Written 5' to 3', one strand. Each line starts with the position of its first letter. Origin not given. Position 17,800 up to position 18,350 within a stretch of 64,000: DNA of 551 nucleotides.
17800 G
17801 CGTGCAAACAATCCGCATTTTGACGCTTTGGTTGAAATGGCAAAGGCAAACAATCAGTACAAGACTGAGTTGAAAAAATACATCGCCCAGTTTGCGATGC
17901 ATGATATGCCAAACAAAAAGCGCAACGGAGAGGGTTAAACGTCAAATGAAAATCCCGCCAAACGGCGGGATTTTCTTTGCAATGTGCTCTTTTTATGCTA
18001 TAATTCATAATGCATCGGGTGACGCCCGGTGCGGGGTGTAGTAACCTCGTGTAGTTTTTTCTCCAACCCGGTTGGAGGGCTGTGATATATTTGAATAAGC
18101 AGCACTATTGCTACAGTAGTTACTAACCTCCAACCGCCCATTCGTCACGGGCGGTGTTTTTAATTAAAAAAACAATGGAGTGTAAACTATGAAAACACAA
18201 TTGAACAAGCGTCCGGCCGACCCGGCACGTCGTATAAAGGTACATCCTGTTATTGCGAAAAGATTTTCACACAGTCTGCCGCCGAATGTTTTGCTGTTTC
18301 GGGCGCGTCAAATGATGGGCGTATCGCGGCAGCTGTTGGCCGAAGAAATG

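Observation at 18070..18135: Same hairpin element directly upstream of both small XRE regulators, each time antisense to the regulator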

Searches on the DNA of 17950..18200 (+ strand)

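Call 21: search_rna_families(source=window, start=17950, end=18200, threshold=evalue, max_evalue=10)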
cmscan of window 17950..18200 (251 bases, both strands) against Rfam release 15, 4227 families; matches with E-value up to 10: 14.
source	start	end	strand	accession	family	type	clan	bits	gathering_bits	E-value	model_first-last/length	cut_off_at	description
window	17950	17981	+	RF02064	STnc370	Gene; sRNA;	-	21.5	54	1.3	40-71/71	5'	Enterobacterial sRNA STnc370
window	17950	17973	-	RF01772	rnk_pseudo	Cis-reg; leader;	-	21.1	55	0.16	74-99/108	no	Pseudomonas rnk leader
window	17950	17978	+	RF00513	Trp_leader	Cis-reg; leader;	-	17.5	41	0.34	71-100/100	5'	Tryptophan operon leader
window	18060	18183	+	RF02854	Ysr100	Gene; sRNA;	-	17.1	47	0.63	1-120/120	no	Yersinia sRNA 100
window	17950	17981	+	RF01772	rnk_pseudo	Cis-reg; leader;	-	16.8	55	1.4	74-108/108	5'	Pseudomonas rnk leader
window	17950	17978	+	RF02270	nse_sRNA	Gene;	-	15.3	75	4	42-73/73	5'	Neisseria sigma-E sRNA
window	17950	18004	-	RF02621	BSnc120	Gene; sRNA;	-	14.8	114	1.6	1-67/88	3'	Brucella sRNA 120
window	17950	18099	-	RF01822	RsaJ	Gene; sRNA;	-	13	100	0.62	1-287/287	no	RNA Staph. aureus A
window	18096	18161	+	RF02631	Hrs13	Gene; sRNA;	-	12.4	52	1.5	1-82/82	no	Hfq-regulated sRNA 13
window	17950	17978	+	RF02837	anti-hemB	Gene; sRNA;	-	12.4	49.5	1.9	47-81/81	5'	Burkholderia RNA 7 (anti-hemB)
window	17950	17978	-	RF02628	Hrs1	Gene; sRNA;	-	12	56.4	8.1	1-31/74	3'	Hfq-regulated sRNA 1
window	18133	18155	+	RF02677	NsiR4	Gene; sRNA;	-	11.5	40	4.2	41-63/65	no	Nitrogen stress-induced RNA 4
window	17950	17982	+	RF02079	STnc180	Gene; sRNA;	-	10.5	50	10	178-208/208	5'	Enterobacterial sRNA STnc180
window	17950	17982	+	RF02076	STnc100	Gene; sRNA;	-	9.2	47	9.9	174-206/206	5'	Gammaproteobacterial sRNA STnc100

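Call 41: build_rna_model(alignment_id=A2, structure=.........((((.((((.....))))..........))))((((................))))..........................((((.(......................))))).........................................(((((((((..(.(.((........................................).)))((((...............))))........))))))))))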
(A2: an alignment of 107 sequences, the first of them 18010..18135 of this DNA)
Model R1 built from alignment A2 (107 sequences, 267 columns); structure: as given.
model positions 149; base pairs 34; branch points 4; effective number of sequences 3.79; information 0.59 bits per position. Calibrated on 0.2 Mb of random sequence (short: E-values are rough).
structure used (alignment columns):
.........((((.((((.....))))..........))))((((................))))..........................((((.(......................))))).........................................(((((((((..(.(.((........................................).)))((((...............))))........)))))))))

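Call 42: search_with_rna_model(model_id=R1, source=window, max_evalue=1, show_alignments=8)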
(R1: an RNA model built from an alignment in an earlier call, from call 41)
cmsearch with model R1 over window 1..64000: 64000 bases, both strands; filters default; matches with E-value up to 1: 11.
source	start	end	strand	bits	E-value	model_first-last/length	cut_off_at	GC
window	8056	8209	-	94.7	3.4e-20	1-149/149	no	0.44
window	18010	18135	+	92.6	9.9e-20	1-149/149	no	0.49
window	8282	8414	-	89.3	5.9e-19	1-149/149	no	0.39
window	8461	8610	-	59.4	5.3e-12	1-149/149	no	0.35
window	26009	26181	-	57.3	1.6e-11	1-149/149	no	0.37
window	25757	25948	-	56.9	1.9e-11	1-149/149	no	0.45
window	8186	8346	+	30.3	3e-05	1-149/149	no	0.32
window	18070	18208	-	17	0.038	1-149/149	no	0.39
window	25652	25833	+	16.1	0.06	1-149/149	no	0.47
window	7949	8127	+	14.9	0.11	1-149/149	no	0.4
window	25930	26086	+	14.6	0.13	1-149/149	no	0.31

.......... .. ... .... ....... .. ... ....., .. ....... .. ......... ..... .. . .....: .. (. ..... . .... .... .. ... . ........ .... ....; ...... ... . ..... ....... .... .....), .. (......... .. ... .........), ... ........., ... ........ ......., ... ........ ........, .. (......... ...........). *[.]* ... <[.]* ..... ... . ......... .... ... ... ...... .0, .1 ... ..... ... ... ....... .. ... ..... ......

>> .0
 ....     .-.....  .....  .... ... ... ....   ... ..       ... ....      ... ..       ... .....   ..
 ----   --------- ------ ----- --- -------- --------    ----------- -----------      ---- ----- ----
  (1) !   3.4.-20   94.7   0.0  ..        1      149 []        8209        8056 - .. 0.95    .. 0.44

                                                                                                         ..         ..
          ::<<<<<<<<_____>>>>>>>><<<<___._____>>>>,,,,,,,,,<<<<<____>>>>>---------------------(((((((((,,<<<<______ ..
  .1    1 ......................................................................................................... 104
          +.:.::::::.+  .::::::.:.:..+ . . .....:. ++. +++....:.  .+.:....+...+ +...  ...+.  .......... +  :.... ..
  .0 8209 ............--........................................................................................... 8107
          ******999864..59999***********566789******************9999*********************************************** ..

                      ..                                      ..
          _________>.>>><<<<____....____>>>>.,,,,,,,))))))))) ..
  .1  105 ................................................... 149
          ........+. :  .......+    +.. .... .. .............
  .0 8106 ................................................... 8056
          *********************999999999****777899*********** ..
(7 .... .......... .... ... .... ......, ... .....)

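Call 43: search_with_rna_model(model_id=R1, sources=[L003, L004, L005, L006, L007, L008, L009, L010, L011, L012, L013, L014, L015, L016, L017, L018, L019, L020, L021, L022, L023, L024, L025, L026, L027, L028, L029, L030, L031, L032, L033, L034, L035, L036, L037, L038, L039, L040, L041, L042, L043, L044, L045, L046, L047, L048, L049, L050, L051, L052, L053, L054, L055, L056, L057, L058, L059, L060, L061, L062, L063, L064, L065, L066, L067, L068, L069, L070, L071, L072, L073, L074, L075, L076, L077, L078, L079, L080, L081, L082, L083, L084, L085, L086, L087, L088, L089, L090, L091, L092, L093, L094, L095, L096, L097, L098, L099, L100, L101, L102], max_evalue=0.0001)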
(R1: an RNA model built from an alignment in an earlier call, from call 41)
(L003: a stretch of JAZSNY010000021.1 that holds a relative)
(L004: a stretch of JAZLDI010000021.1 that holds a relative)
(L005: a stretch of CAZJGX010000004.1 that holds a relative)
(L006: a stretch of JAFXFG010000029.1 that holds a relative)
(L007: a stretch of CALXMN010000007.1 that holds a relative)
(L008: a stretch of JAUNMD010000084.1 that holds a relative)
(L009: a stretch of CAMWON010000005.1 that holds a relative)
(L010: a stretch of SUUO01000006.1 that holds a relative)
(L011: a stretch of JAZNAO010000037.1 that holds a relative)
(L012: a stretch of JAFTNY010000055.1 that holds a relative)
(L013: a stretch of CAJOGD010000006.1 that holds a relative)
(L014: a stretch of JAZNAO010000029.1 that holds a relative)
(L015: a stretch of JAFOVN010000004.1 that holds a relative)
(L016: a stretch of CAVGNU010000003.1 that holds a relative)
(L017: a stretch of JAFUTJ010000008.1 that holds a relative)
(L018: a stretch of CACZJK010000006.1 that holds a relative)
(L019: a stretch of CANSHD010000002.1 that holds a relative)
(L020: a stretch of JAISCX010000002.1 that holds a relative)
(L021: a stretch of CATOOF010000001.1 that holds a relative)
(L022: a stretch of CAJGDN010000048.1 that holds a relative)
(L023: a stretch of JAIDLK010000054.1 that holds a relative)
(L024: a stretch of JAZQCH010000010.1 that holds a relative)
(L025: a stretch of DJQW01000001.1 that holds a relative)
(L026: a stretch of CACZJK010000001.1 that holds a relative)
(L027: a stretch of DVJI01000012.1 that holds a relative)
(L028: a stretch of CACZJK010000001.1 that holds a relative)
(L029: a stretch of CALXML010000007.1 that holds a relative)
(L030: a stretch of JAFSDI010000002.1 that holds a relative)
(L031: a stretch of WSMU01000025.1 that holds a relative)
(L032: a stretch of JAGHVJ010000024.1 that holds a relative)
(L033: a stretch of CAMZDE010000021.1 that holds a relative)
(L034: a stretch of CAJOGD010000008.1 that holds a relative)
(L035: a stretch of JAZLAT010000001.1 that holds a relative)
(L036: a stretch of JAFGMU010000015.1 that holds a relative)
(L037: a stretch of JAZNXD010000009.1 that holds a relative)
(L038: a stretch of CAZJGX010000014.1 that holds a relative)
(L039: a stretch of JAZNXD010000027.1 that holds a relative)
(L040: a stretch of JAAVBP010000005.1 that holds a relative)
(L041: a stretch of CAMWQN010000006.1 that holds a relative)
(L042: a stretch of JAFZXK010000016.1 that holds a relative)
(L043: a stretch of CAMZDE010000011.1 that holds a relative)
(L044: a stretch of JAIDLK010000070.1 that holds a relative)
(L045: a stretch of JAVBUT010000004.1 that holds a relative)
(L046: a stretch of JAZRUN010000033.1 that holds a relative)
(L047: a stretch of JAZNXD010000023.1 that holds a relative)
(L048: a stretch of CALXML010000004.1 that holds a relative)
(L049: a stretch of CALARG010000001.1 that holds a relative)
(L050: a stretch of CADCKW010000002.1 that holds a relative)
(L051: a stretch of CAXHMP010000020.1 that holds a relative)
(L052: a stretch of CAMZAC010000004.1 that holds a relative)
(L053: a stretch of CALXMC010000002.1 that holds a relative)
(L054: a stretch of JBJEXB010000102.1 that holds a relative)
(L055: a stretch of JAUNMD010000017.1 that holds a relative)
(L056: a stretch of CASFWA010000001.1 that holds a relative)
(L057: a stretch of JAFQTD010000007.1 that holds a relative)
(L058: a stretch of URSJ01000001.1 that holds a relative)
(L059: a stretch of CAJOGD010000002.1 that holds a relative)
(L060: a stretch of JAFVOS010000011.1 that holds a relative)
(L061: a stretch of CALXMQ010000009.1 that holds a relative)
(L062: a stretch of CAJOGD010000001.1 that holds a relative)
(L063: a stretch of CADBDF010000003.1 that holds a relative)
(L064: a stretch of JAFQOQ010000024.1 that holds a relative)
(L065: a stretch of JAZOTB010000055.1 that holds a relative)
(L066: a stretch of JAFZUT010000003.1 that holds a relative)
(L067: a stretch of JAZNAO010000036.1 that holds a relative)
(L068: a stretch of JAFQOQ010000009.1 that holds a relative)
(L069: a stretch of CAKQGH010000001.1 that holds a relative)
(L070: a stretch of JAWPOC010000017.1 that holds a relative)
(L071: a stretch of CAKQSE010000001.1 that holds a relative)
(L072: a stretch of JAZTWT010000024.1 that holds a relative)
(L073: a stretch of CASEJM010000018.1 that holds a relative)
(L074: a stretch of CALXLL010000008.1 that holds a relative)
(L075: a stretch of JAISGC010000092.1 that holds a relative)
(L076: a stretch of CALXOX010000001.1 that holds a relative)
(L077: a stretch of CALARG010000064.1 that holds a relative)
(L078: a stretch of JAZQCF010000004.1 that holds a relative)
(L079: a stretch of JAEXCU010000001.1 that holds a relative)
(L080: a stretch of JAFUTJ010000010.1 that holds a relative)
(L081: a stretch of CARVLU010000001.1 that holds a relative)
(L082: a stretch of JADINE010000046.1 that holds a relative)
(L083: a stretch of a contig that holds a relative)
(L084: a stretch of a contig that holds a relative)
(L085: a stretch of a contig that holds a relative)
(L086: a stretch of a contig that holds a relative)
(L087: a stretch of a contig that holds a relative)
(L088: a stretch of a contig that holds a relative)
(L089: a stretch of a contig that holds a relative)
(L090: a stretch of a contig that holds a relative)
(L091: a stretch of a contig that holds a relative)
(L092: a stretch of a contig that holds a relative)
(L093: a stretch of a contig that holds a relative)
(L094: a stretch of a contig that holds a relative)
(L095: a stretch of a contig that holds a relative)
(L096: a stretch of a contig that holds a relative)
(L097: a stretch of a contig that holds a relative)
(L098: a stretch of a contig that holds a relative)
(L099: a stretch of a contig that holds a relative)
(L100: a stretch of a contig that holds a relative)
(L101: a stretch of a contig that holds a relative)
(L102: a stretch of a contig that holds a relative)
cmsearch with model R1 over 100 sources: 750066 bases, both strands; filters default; matches with E-value up to 0.0001: 116.
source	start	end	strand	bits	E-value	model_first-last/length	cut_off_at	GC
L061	7798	7948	-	136.1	9.3e-29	1-149/149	no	0.46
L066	293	449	+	134.8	1.9e-28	1-149/149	no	0.48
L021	1591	1740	-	131.6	1e-27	1-149/149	no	0.49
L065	2153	2305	-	129.5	3.2e-27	1-149/149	no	0.42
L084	6558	6711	+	128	7.3e-27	1-149/149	no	0.43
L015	3848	4005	-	126.9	1.3e-26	1-149/149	no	0.47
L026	5256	5411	+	126.4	1.7e-26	1-149/149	no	0.39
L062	2830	2986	-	125.5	2.7e-26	1-149/149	no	0.52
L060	5470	5623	-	125.4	2.9e-26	1-149/149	no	0.42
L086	732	880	+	124.7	4.2e-26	1-149/149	no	0.43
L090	3629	3785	-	124.6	4.5e-26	1-149/149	no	0.42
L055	1704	1857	+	123.9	6.2e-26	1-149/149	no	0.49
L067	516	671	+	123.9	6.4e-26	1-149/149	no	0.47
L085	4081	4223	-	123.7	6.9e-26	1-149/149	no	0.48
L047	4123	4270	+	123.7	7.1e-26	1-149/149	no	0.45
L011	6683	6834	+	123.5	8e-26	1-149/149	no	0.44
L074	5513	5660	+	122.6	1.3e-25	1-149/149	no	0.43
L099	5805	5961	+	121.8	2e-25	1-149/149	no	0.45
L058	4084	4227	-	121.8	2e-25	1-149/149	no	0.49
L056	757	903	-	121.7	2.1e-25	1-149/149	no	0.42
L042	2291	2445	+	121.1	2.8e-25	1-149/149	no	0.49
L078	3418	3571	-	120.9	3.1e-25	1-149/149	no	0.45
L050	5865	6031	+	120.8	3.3e-25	1-149/149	no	0.43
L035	342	495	-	119.8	5.8e-25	1-149/149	no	0.45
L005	3172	3339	-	119.7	5.9e-25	1-149/149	no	0.43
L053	7025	7171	-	119.7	5.9e-25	1-149/149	no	0.39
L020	5407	5558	-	119.1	8.1e-25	1-149/149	no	0.47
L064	914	1068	+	119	8.6e-25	1-149/149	no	0.46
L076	5452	5595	-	119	8.7e-25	1-149/149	no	0.42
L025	1423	1576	+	118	1.5e-24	1-149/149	no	0.49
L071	7632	7779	-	117.7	1.7e-24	1-149/149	no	0.45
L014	7745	7898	+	117.6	1.9e-24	1-149/149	no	0.45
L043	324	475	+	116.3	3.7e-24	1-149/149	no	0.45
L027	615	763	-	116.1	4.2e-24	1-149/149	no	0.41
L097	4464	4622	-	115.9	4.5e-24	1-149/149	no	0.45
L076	373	524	-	115.3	6.4e-24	1-149/149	no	0.41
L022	1937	2082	+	114.7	8.7e-24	1-149/149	no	0.46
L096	2790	2951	-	113.6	1.6e-23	1-149/149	no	0.48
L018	1106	1260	-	113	2.2e-23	1-149/149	no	0.43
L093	6911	7054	-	112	3.7e-23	1-149/149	no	0.42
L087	399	556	+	111.4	5.2e-23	1-149/149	no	0.46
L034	2396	2568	-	110.6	7.8e-23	1-149/149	no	0.47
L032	1481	1644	-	110.3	8.9e-23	1-149/149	no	0.45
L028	992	1148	-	110.3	9.1e-23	1-149/149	no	0.41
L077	5439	5586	-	110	1.1e-22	1-149/149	no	0.48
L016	7795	7944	-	109.4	1.5e-22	1-149/149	no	0.43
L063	472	644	+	108.9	2e-22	1-149/149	no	0.42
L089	2241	2392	-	108.6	2.3e-22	1-149/149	no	0.49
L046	244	410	-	108.5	2.4e-22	1-149/149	no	0.47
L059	7744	7917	-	108.4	2.5e-22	1-149/149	no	0.48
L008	1299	1450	-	108.2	2.8e-22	1-149/149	no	0.43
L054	959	1103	+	108.1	3e-22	1-149/149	no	0.38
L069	6456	6605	-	107.7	3.6e-22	1-149/149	no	0.44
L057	478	631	-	107.7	3.7e-22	1-149/149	no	0.47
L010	4359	4520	+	107.6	3.8e-22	1-149/149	no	0.43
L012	1130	1282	-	107.5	4e-22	1-149/149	no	0.48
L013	491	661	-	107.3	4.7e-22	1-149/149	no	0.45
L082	3754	3912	-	106.8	5.9e-22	1-149/149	no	0.44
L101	6913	7050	+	106.3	7.6e-22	1-149/149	no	0.38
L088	1578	1718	+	106.3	8e-22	1-149/149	no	0.43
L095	5001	5164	-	105.3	1.3e-21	1-149/149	no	0.43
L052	4509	4668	+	105.2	1.4e-21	1-149/149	no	0.42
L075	5299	5445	-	104.9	1.7e-21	1-149/149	no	0.51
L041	6900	7025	+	104.8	1.7e-21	1-149/149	no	0.43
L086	992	1147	+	104.6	2e-21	1-149/149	no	0.49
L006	3799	3951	+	104.5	2e-21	1-149/149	no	0.51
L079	2644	2785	-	104.3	2.3e-21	1-149/149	no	0.41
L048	4111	4264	+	104.2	2.5e-21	1-149/149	no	0.44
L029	4351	4478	+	103.8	2.9e-21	1-149/149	no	0.38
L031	2455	2584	-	103.7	3.1e-21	1-149/149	no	0.42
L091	182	353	+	103.6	3.3e-21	1-149/149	no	0.47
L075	4078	4224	-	103.5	3.6e-21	1-149/149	no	0.5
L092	6700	6841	-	103.2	4e-21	1-149/149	no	0.46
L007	6870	7019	+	102.7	5.3e-21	1-149/149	no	0.48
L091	5310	5467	-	102.6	5.5e-21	1-149/149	no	0.45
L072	5389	5542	+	101.5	1e-20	1-149/149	no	0.43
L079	6053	6196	-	101.2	1.2e-20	1-149/149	no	0.49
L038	119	273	-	100.2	2e-20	1-149/149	no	0.41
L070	5710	5863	+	100.1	2.2e-20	1-149/149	no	0.44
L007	3022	3170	-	100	2.3e-20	1-149/149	no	0.36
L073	6078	6234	+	99.7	2.7e-20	1-149/149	no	0.41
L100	1643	1769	+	99.7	2.7e-20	1-149/149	no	0.42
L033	7306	7479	-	99.6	2.8e-20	1-149/149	no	0.45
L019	6907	7057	-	98.8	4.3e-20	1-149/149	no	0.42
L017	1012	1174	-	98.5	5.1e-20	1-149/149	no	0.44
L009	4775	4902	+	98.4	5.2e-20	1-149/149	no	0.45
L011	360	503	-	98.1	6.3e-20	1-149/149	no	0.44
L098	661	837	+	97.7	7.7e-20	1-149/149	no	0.4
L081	2526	2665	+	97.6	8.2e-20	1-149/149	no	0.46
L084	3400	3546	-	97.4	9e-20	1-149/149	no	0.42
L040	1768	1901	-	97.4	9e-20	1-149/149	no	0.47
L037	7470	7592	-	97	1.1e-19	1-149/149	no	0.42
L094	379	535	-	94.3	4.9e-19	1-149/149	no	0.46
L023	1082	1304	-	93.5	7.2e-19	1-149/149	no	0.5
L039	4475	4606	+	93.1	9e-19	1-149/149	no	0.42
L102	654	781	-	92.6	1.2e-18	1-149/149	no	0.44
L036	664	832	-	91.9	1.7e-18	1-149/149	no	0.42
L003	3334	3465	-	91.1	2.7e-18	1-149/149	no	0.44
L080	5833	6006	+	90.4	3.8e-18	1-149/149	no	0.41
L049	1450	1573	+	88.6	1e-17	1-149/149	no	0.44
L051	1390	1513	-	87.8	1.5e-17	1-149/149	no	0.44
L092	2384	2519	+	87.3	2.1e-17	1-149/149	no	0.43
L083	4701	4837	-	84.7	8e-17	1-149/149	no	0.35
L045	734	882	-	84.4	9.3e-17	1-149/149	no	0.52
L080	346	508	+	83.8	1.3e-16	1-149/149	no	0.4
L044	70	216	-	81.7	4e-16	1-149/149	no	0.44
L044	741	890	-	81.6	4.2e-16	1-149/149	no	0.4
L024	221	341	-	80.2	8.8e-16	1-149/149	no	0.45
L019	7133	7294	-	77.8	3.3e-15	1-149/149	no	0.41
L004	739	889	+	76.9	5.4e-15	1-149/149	no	0.48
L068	7795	7945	-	72.8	4.6e-14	1-149/149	no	0.48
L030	423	570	-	72.6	5.3e-14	1-149/149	no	0.46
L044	964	1114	-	64.8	3.5e-12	1-149/149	no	0.44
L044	290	441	-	57.8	1.5e-10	1-149/149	no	0.41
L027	520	680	+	35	2.9e-05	1-149/149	no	0.37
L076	5357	5515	+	33.1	7.9e-05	1-149/149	no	0.38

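Call 57: search_rna_families(sources=[L044, L019, L003, L012, L061, L066, L021, L086], threshold=evalue, max_evalue=10)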
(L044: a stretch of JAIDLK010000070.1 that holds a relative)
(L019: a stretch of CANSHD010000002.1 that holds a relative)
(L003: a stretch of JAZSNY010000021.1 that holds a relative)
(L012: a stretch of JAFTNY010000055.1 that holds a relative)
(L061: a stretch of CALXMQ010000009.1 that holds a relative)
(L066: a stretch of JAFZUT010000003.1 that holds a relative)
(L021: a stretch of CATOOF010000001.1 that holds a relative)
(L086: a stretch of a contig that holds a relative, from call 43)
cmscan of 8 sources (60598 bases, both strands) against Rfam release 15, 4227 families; matches with E-value up to 10: 35.
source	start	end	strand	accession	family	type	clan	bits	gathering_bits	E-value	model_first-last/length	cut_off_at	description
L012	1406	1478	+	RF00005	tRNA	Gene; tRNA;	CL00001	72.8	29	5e-14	1-71/71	no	tRNA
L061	3672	3744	+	RF00005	tRNA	Gene; tRNA;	CL00001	72.4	29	6.4e-14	1-71/71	no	tRNA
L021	1841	1914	+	RF00005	tRNA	Gene; tRNA;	CL00001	70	29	3e-13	1-71/71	no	tRNA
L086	5617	5690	-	RF00005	tRNA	Gene; tRNA;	CL00001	69.2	29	4.8e-13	1-71/71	no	tRNA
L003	4760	4833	-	RF00005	tRNA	Gene; tRNA;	CL00001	66.3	29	3e-12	1-71/71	no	tRNA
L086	5808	5880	-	RF00005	tRNA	Gene; tRNA;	CL00001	65.1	29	6.4e-12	1-71/71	no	tRNA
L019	3324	3405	-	RF00005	tRNA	Gene; tRNA;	CL00001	54.3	29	6.4e-09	1-71/71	no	tRNA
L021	2462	2534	+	RF00005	tRNA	Gene; tRNA;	CL00001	53.9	29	8.1e-09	1-71/71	no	tRNA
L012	1122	1199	-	RF02221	sRNA-Xcc1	Gene; sRNA;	-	36.8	53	0.0083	1-87/87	no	sRNA-Xcc1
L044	6328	6422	-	RF02221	sRNA-Xcc1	Gene; sRNA;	-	32.7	53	0.081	1-87/87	no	sRNA-Xcc1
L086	1533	1697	+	RF00512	Leu_leader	Cis-reg; leader;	-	32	50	0.01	1-148/148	no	Leucine operon leader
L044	5765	5834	-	RF02064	STnc370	Gene; sRNA;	-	29.5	54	6.5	1-71/71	no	Enterobacterial sRNA STnc370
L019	3323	3405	+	RF04354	Plastid-ycf2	Cis-reg;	-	29.5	65.7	0.045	1-75/75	no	Plastid-ycf2 5UTR RNA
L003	3580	3643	-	RF01859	Phe_leader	Cis-reg; leader;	-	29.3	55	0.79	1-125/125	no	Phenylalanine leader peptide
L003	3586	3642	-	RF02844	RefA9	Gene; antisense;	-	29.2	49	2.1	1-64/64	no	Enterococcus sRNA A9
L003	3510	3615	+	RF01859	Phe_leader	Cis-reg; leader;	-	28.4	55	1.2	1-125/125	no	Phenylalanine leader peptide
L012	1406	1479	-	RF04354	Plastid-ycf2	Cis-reg;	-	26.5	65.7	0.31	1-75/75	no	Plastid-ycf2 5UTR RNA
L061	7434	7506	+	RF02029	sraA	Gene; sRNA;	-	26.2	56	8.3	1-95/95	no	sraA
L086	5573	5667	-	RF01772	rnk_pseudo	Cis-reg; leader;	-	26.2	55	3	1-108/108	no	Pseudomonas rnk leader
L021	5890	5943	-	RF02063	STnc350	Gene; sRNA;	-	26.1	60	1.4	1-68/68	no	Salmonella enterica sRNA STnc350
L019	3389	3437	+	RF03843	MIR2600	Gene; miRNA;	-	26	98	0.72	19-67/85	no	MIR2600 microRNA precursor family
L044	5738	5800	+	RF00513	Trp_leader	Cis-reg; leader;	-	25.6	41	0.61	1-100/100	no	Tryptophan operon leader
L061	7457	7529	-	RF01770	rimP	Cis-reg; leader;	-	25.3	47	7.3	1-102/102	no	Gammaprotebacteria rimP leader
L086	5637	5775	-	RF02553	YrlA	Gene; sRNA;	-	24.5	69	0.7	1-114/114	no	Y RNA-like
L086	1660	1777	-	RF01772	rnk_pseudo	Cis-reg; leader;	-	24.5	55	6.9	1-108/108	no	Pseudomonas rnk leader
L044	5751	5809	-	RF02621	BSnc120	Gene; sRNA;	-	24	114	0.47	1-88/88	no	Brucella sRNA 120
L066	6982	7050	-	RF03566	mir-4875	Gene; miRNA;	-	22.1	90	7.3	1-73/73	no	mir-4875 microRNA precursor family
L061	3672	3745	-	RF04354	Plastid-ycf2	Cis-reg;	-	22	65.7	5.3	1-75/75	no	Plastid-ycf2 5UTR RNA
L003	3413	3463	-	RF01394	isrK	Gene; sRNA;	-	21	50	2.9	1-77/77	no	isrK Hfq binding RNA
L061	607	712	-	RF00711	mir-449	Gene; miRNA;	CL00087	20.2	60.4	9.7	1-86/86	no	mir-449 microRNA precursor family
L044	5717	5797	+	RF01394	isrK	Gene; sRNA;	-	20.1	50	5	1-77/77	no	isrK Hfq binding RNA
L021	529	573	+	RF00811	mir-84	Gene; miRNA;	-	19.5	60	6.8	16-60/75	no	mir-84 microRNA precursor family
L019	3116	3252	-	RF01867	CC2171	Gene; sRNA;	-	19.1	75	7.6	1-159/159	no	caulobacter sRNA CC2171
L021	5440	5592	-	RF02936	Chloroflexus-1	Gene; sRNA;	-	18.2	181.5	2.4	1-171/171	no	Chloroflexus-1 RNA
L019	7093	7158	+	RF00023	tmRNA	Gene;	CL00001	15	47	0.056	82-140/374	no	transfer-messenger RNA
